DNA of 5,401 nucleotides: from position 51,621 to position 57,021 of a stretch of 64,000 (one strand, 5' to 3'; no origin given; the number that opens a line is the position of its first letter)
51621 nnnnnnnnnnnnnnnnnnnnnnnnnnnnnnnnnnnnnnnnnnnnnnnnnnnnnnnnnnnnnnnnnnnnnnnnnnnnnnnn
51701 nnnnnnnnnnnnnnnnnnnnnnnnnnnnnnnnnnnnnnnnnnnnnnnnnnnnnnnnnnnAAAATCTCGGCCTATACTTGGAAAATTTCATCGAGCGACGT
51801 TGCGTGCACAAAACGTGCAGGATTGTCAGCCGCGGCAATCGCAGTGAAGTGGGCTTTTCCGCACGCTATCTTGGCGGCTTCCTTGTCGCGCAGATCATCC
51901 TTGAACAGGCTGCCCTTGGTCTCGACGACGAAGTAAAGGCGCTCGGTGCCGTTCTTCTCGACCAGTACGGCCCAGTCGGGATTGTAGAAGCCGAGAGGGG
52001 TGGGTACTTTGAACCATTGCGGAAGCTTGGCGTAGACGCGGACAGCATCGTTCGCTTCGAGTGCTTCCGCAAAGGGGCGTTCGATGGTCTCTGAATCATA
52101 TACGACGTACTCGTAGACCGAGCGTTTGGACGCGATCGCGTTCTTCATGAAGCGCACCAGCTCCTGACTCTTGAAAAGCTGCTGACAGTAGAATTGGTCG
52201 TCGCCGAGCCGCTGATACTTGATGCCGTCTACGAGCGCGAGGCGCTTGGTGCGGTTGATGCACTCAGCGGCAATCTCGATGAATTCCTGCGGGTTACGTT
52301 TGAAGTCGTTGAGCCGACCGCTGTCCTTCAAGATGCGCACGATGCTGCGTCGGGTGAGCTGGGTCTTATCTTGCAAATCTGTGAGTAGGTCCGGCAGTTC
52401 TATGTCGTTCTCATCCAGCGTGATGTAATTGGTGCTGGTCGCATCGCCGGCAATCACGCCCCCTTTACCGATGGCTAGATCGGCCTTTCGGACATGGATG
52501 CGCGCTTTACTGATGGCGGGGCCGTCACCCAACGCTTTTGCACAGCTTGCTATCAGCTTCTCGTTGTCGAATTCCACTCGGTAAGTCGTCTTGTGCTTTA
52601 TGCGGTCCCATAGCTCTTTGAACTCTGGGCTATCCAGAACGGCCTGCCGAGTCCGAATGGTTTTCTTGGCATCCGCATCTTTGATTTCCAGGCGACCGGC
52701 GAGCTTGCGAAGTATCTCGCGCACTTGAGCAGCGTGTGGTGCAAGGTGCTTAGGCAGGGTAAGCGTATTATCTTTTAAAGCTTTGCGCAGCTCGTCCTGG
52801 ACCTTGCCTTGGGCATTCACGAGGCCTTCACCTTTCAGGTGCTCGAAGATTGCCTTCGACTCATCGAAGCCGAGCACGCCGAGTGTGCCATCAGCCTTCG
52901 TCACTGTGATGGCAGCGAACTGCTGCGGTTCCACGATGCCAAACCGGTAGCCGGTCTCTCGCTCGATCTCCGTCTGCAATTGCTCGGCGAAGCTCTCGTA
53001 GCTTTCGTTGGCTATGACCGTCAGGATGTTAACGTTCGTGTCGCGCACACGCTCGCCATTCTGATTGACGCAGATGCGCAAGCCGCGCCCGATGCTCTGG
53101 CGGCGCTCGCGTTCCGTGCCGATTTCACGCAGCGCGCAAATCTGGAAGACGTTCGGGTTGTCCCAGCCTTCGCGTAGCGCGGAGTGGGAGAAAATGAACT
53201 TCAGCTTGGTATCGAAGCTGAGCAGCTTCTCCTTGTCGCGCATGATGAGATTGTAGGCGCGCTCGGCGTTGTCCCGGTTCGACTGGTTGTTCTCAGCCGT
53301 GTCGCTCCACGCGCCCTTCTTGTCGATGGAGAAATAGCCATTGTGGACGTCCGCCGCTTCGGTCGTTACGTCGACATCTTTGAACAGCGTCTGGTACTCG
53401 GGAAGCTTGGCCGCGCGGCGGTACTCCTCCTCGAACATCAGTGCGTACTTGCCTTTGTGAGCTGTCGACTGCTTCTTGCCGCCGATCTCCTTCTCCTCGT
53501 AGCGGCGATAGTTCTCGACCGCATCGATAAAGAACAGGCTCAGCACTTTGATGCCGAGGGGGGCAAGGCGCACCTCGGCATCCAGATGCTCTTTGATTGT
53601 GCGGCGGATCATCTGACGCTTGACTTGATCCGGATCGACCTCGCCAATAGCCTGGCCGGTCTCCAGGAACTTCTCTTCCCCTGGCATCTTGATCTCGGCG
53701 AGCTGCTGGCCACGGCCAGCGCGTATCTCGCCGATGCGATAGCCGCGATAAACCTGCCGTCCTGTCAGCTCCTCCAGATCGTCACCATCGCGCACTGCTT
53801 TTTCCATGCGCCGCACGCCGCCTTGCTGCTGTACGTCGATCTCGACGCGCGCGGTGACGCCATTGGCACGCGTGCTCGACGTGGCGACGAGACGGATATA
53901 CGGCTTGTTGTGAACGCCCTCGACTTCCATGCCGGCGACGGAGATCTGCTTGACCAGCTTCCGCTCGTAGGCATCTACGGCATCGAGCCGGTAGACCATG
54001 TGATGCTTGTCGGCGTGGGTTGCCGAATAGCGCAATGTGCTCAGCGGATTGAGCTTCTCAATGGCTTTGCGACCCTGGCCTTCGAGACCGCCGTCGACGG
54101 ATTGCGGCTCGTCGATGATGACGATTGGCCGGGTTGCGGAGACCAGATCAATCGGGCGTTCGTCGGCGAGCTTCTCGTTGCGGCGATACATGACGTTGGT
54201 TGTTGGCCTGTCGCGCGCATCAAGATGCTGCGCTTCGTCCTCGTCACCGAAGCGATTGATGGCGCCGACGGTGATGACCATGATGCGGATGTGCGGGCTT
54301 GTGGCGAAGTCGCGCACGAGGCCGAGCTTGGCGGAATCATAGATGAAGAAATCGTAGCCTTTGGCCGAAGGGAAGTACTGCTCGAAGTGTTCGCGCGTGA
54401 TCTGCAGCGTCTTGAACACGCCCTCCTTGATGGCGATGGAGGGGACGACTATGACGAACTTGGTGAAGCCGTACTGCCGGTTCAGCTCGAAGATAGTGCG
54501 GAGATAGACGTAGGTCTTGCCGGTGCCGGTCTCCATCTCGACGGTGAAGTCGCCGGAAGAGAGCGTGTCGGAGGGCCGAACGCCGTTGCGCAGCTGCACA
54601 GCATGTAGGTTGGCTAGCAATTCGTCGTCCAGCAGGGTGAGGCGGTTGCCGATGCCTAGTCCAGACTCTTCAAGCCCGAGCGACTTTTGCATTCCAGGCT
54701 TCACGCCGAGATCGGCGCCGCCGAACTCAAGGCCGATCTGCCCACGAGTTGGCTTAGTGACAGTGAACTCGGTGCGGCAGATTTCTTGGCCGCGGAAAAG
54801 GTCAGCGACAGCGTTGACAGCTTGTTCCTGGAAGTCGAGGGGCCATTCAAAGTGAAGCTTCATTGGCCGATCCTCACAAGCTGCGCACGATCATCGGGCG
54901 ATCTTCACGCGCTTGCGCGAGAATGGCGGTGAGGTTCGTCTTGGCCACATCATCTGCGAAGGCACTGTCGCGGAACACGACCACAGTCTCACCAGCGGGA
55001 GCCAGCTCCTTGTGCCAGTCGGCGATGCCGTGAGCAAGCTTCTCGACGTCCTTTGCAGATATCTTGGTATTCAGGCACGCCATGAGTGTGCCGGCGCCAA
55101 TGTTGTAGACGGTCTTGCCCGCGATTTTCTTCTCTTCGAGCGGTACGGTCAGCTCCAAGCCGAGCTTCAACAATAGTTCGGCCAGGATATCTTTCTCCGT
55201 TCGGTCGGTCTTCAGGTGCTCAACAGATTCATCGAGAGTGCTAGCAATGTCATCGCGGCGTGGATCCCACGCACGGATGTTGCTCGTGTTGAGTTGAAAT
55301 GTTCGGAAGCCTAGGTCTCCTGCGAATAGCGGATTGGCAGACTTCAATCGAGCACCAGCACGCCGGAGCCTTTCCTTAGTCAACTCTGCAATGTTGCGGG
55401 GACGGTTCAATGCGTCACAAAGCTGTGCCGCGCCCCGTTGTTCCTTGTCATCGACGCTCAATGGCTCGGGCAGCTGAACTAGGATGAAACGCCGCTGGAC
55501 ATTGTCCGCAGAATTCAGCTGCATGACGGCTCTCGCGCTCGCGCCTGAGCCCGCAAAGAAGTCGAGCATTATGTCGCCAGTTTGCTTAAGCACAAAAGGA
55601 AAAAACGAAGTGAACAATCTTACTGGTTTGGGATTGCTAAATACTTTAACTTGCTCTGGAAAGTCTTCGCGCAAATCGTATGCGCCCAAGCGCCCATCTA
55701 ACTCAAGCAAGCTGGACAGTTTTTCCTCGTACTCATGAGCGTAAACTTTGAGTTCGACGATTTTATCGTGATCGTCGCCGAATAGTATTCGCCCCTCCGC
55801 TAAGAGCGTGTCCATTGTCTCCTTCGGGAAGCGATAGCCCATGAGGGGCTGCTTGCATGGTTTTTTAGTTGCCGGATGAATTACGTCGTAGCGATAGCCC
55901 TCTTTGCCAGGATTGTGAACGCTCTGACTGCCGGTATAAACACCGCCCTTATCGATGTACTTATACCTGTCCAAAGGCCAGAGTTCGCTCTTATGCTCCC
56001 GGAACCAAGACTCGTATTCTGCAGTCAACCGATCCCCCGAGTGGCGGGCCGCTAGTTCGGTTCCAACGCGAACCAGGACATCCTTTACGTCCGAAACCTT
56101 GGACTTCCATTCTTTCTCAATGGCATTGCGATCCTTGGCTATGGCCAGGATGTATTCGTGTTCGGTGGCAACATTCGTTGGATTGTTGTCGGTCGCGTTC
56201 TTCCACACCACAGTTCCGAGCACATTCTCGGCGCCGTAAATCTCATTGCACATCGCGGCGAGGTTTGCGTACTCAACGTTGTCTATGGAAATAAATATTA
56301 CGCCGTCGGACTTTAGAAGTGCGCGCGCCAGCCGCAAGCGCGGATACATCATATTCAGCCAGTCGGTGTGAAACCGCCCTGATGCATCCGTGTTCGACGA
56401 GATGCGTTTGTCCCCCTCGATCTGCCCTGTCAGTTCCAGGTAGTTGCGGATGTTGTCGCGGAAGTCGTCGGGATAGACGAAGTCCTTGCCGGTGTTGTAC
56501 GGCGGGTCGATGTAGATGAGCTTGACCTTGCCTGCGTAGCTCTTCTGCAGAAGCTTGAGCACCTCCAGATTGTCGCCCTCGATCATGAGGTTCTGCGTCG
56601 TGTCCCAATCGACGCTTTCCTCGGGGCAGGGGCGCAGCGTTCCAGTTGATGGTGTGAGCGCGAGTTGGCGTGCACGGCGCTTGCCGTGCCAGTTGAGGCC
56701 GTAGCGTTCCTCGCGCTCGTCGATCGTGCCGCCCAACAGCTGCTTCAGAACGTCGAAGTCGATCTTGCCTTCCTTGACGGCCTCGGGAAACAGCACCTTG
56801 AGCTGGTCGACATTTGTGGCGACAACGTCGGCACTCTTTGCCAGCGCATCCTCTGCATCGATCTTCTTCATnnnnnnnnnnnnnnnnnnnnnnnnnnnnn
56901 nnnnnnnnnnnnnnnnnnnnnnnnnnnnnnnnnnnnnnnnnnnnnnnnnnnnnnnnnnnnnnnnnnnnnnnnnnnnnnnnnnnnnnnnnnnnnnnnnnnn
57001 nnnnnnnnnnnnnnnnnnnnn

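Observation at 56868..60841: SNF2 helicase with a non-helicase N-terminal domain plus a small partner protein, coupled upstream of mod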

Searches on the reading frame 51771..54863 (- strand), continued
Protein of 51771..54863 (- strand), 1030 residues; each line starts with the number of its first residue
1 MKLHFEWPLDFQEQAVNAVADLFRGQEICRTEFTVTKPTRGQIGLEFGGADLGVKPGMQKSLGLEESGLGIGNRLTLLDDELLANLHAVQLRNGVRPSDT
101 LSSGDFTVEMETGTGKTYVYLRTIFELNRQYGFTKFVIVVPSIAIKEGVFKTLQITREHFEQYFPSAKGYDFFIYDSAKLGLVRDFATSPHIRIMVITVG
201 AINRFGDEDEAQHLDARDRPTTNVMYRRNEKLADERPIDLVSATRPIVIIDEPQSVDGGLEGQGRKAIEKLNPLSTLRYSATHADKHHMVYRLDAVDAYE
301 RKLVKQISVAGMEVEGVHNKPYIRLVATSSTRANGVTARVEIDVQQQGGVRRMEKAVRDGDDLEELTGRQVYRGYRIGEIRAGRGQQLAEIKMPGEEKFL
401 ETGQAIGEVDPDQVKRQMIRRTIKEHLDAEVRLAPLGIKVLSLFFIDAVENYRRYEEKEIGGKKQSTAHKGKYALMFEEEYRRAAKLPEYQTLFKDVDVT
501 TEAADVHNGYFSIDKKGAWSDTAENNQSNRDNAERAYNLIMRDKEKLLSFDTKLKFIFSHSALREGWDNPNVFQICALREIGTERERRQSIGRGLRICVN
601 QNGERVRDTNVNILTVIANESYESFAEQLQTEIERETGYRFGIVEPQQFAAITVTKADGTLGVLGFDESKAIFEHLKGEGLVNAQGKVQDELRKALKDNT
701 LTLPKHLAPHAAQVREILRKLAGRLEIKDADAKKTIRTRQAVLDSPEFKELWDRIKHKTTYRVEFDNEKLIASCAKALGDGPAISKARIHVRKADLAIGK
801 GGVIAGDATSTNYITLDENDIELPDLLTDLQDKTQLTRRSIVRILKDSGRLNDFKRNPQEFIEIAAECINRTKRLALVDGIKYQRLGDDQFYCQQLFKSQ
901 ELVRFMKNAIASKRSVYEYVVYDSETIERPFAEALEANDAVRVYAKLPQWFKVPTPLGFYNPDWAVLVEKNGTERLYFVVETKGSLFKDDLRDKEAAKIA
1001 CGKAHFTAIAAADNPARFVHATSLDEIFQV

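Call 101: search_protein_families(library=pfam, proteins=[L140:483-3437:+, L148:5174-8059:+, L153:4924-7959:+, L159:3625-6534:+, L159:6504-6932:+, L164:3698-6553:+, L164:6501-7820:+, L167:5151-8045:+, L168:1080-4157:+, L147:1347-3335:+], max_evalue=0.001)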
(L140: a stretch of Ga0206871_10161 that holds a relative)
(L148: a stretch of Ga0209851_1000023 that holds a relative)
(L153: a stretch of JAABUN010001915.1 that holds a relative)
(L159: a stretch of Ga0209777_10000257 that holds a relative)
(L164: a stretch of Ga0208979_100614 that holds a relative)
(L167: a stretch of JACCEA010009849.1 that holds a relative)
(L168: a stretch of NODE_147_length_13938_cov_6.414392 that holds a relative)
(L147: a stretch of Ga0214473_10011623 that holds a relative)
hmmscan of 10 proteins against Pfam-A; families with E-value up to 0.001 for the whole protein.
L140:483-3437:+ (985 aa): 6 families
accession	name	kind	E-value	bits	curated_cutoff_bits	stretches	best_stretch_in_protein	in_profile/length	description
PF00176.29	SNF2-rel_dom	-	3.3e-32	112.2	24.9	1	77-294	2-229/290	SNF2-related domain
PF00271.37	Helicase_C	-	1.6e-20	73.9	23.5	1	472-580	4-110/110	Helicase conserved C-terminal domain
PF00270.35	DEAD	-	2.2e-10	41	26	1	91-233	15-161/167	DEAD/DEAH box helicase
PF04851.21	ResIII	-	7.4e-10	39.4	22.5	1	72-232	3-162/164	Type III restriction enzyme, res subunit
PF18766.7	SWI2_SNF2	-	2.3e-05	24.6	26.7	1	121-255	50-179/221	SWI2/SNF2 ATPase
PF19962.4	EAD9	-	0.00088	19.4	25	0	894-938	7-51/62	Effector-associated domain 9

L148:5174-8059:+ (962 aa): 7 families
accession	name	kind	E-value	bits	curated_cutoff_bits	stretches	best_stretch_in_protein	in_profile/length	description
PF00176.29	SNF2-rel_dom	-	5.6e-34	118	24.9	1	56-301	17-265/290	SNF2-related domain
PF00271.37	Helicase_C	-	2e-20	73.6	23.5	1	449-557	4-110/110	Helicase conserved C-terminal domain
PF04851.21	ResIII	-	7.6e-12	45.9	22.5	1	38-198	3-162/164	Type III restriction enzyme, res subunit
PF00270.35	DEAD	-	1.1e-08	35.4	26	1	57-199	15-161/167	DEAD/DEAH box helicase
PF18766.7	SWI2_SNF2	-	5.4e-06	26.6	26.7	0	66-218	28-176/221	SWI2/SNF2 ATPase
PF13872.12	AAA_34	-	5.5e-06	25.9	27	1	29-196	33-215/306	P-loop containing NTP hydrolase pore-1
PF22590.2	Cas3-like_C_2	-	0.00051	20.7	27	0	438-556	6-104/106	CRISPR-associated nuclease/helicase Cas3, C-terminal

L153:4924-7959:+ (1012 aa): 4 families
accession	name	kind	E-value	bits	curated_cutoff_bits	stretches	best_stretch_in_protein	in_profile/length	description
PF00176.29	SNF2-rel_dom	-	2.7e-32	112.5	24.9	1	107-335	17-251/290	SNF2-related domain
PF00271.37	Helicase_C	-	3.2e-20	72.9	23.5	1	491-598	5-110/110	Helicase conserved C-terminal domain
PF00270.35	DEAD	-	5.5e-08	33.2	26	1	109-252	16-162/167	DEAD/DEAH box helicase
PF04851.21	ResIII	-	1.2e-07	32.2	22.5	1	90-249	4-162/164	Type III restriction enzyme, res subunit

L159:3625-6534:+ (970 aa): 5 families
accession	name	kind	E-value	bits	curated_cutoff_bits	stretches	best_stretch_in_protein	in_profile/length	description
PF00176.29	SNF2-rel_dom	-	2.4e-32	112.7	24.9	1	64-291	17-250/290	SNF2-related domain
PF00271.37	Helicase_C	-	2.3e-20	73.3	23.5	1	457-565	4-110/110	Helicase conserved C-terminal domain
PF04851.21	ResIII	-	4.8e-13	49.8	22.5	1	46-206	3-162/164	Type III restriction enzyme, res subunit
PF00270.35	DEAD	-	3.2e-08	33.9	26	1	66-207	16-161/167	DEAD/DEAH box helicase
PF13872.12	AAA_34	-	2.1e-06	27.3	27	1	38-197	34-208/306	P-loop containing NTP hydrolase pore-1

L159:6504-6932:+ (143 aa): 1 family
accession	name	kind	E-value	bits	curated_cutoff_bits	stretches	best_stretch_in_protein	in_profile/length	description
PF17761.7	DUF1016_N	-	5.6e-26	91.7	32.8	1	6-90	55-137/137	DUF1016 N-terminal domain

L164:3698-6553:+ (952 aa): 5 families
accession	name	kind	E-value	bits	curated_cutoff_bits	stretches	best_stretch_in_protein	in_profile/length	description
PF00176.29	SNF2-rel_dom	-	2.9e-35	122.2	24.9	1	44-299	1-255/290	SNF2-related domain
PF00271.37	Helicase_C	-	1.3e-20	74.1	23.5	1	463-549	26-110/110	Helicase conserved C-terminal domain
PF04851.21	ResIII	-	1.2e-10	42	22.5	1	41-204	4-163/164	Type III restriction enzyme, res subunit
PF00270.35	DEAD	-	1.8e-10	41.3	26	1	58-208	14-164/167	DEAD/DEAH box helicase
PF13872.12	AAA_34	-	4.2e-08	32.9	27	1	52-203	54-224/306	P-loop containing NTP hydrolase pore-1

L164:6501-7820:+ (440 aa): 2 families
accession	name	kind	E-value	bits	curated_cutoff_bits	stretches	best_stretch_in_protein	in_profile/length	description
PF04326.19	SLFN_AlbA_2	-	6.5e-20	72.3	25.3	1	43-169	1-118/118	Schlafen, AlbA_2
PF13749.12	HATPase_c_4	-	1.1e-15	57.8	26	1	334-422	1-82/89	Putative ATP-dependent DNA helicase recG C-terminal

L167:5151-8045:+ (965 aa): 5 families
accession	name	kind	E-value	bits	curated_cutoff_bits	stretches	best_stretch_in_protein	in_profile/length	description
PF00176.29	SNF2-rel_dom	-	1.2e-31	110.4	24.9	1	59-296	17-260/290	SNF2-related domain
PF00271.37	Helicase_C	-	7.4e-18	65.3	23.5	1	457-553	39-110/110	Helicase conserved C-terminal domain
PF04851.21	ResIII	-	1.5e-10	41.7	22.5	1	60-198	24-162/164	Type III restriction enzyme, res subunit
PF00270.35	DEAD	-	1.8e-10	41.2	26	1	60-204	15-165/167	DEAD/DEAH box helicase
PF13872.12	AAA_34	-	0.00017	21.1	27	0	33-108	34-110/306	P-loop containing NTP hydrolase pore-1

L168:1080-4157:+ (1026 aa): 6 families
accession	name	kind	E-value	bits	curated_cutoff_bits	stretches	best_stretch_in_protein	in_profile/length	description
PF00176.29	SNF2-rel_dom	-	1.2e-29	103.7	24.9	1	109-363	1-262/290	SNF2-related domain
PF00271.37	Helicase_C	-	2e-17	63.9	23.5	1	538-614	31-110/110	Helicase conserved C-terminal domain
PF04851.21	ResIII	-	7.1e-11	42.7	22.5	1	104-262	2-162/164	Type III restriction enzyme, res subunit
PF00270.35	DEAD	-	1.6e-10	41.4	26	1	108-265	2-162/167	DEAD/DEAH box helicase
PF13872.12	AAA_34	-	8.9e-06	25.3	27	1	96-235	33-193/306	P-loop containing NTP hydrolase pore-1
PF05127.21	NAT10_TcmA_helicase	-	0.00028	21.2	22.7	0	132-227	6-99/176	RNA cytidine acetyltransferase NAT10/TcmA, helicase domain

L147:1347-3335:+ (663 aa): 1 family
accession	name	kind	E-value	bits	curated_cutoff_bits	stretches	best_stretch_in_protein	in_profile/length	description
PF03235.19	GmrSD_N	-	5.1e-25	89.2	33.2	1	15-228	1-198/199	GmrSD restriction endonuclease, N-terminal domain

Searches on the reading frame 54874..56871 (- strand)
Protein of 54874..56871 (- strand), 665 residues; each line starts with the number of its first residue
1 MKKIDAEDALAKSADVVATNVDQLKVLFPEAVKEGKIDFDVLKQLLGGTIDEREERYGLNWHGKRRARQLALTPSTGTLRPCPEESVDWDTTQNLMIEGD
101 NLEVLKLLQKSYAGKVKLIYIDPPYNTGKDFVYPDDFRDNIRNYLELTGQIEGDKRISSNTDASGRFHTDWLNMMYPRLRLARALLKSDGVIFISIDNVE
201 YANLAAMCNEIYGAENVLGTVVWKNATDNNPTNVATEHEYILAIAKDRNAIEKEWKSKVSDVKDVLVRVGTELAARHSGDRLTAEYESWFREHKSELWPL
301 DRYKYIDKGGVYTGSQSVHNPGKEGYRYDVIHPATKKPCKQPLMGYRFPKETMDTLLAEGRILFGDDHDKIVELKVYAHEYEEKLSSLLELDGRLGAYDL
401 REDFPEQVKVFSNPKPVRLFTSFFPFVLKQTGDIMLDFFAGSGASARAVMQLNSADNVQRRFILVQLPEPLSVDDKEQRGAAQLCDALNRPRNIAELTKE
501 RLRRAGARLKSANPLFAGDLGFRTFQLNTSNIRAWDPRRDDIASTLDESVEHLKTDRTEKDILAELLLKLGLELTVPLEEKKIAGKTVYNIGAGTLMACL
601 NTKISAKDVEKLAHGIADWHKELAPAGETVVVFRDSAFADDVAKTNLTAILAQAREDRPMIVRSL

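Call 3: search_protein_families(library=pfam, proteins=[window:54874-56871:-], max_evalue=0.01)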
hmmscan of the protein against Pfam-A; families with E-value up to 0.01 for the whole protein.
window:54874-56871:- (665 aa): 2 families
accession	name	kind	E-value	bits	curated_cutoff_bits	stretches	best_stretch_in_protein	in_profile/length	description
PF01555.25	N6_N4_Mtase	-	1.1e-25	91.4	26.7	1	116-453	1-203/221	DNA methylase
PF03602.21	Cons_hypoth95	-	0.0079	16.3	24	0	106-129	103-127/182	Conserved hypothetical protein 95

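Call 4: search_protein_families(library=padloc, proteins=[window:54874-56871:-], max_evalue=0.01)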
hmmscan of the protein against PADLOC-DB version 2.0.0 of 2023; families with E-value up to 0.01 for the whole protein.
window:54874-56871:- (665 aa): 29 families (the best 25 are shown)
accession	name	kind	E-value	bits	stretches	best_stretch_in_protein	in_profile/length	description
PDLC03634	MTase_III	-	7.5e-209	693.6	1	10-655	6-614/621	Type III methyltransferase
PDLC03641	MTase_III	-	3.5e-102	341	1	30-536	28-506/657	Type III methyltransferase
PDLC03640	MTase_III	-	6.1e-94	313.6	1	91-467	41-431/654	Type III methyltransferase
PDLC03637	MTase_III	-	2.5e-87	291.7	2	15-248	45-265/513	Type III methyltransferase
PDLC03644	MTase_III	-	4.1e-68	228.5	1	59-469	4-383/542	Type III methyltransferase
PDLC03642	MTase_III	-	5.3e-42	142.2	2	89-251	78-221/528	Type III methyltransferase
PDLC03636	MTase_III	-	2.8e-41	139.9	3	168-251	93-178/575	Type III methyltransferase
PDLC03646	MTase_III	-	3.6e-39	132.3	2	168-468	518-825/1057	Type III methyltransferase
PDLC03635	MTase_III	-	1.1e-33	114.9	2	168-453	265-552/708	Type III methyltransferase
PDLC03639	MTase_III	-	1.7e-32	110.5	2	91-249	85-224/639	Type III methyltransferase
PDLC03278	MTase_II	-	4.9e-29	99.9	2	167-248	42-123/390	Type II methyltransferase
PDLC03354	MTase_II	-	1.7e-23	81.3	1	57-261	25-221/425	Type II methyltransferase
PDLC03638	MTase_III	-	5e-23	79.3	2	169-469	429-667/816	Type III methyltransferase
PDLC03643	MTase_III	-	2.7e-21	74.3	2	175-253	1-81/465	Type III methyltransferase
PDLC03300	MTase_II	-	7.9e-20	69.1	2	92-249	10-165/302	Type II methyltransferase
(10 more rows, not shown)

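Call 34: search_protein_families(library=ncbifam, proteins=[window:54874-56871:-], max_evalue=0.01)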
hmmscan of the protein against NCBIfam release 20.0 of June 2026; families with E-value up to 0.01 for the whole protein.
window:54874-56871:- (665 aa): 2 families
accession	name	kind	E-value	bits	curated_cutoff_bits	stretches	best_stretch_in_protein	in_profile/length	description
NF008572.0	PRK11524.1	equivalog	1.1e-06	28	292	1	90-133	11-51/294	adenine-specific DNA-methyltransferase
NF050803.1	DnaMtaseCcrMCaul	equivalog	0.00053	19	830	0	93-250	3-144/350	adenine-specific DNA-methyltransferase CcrM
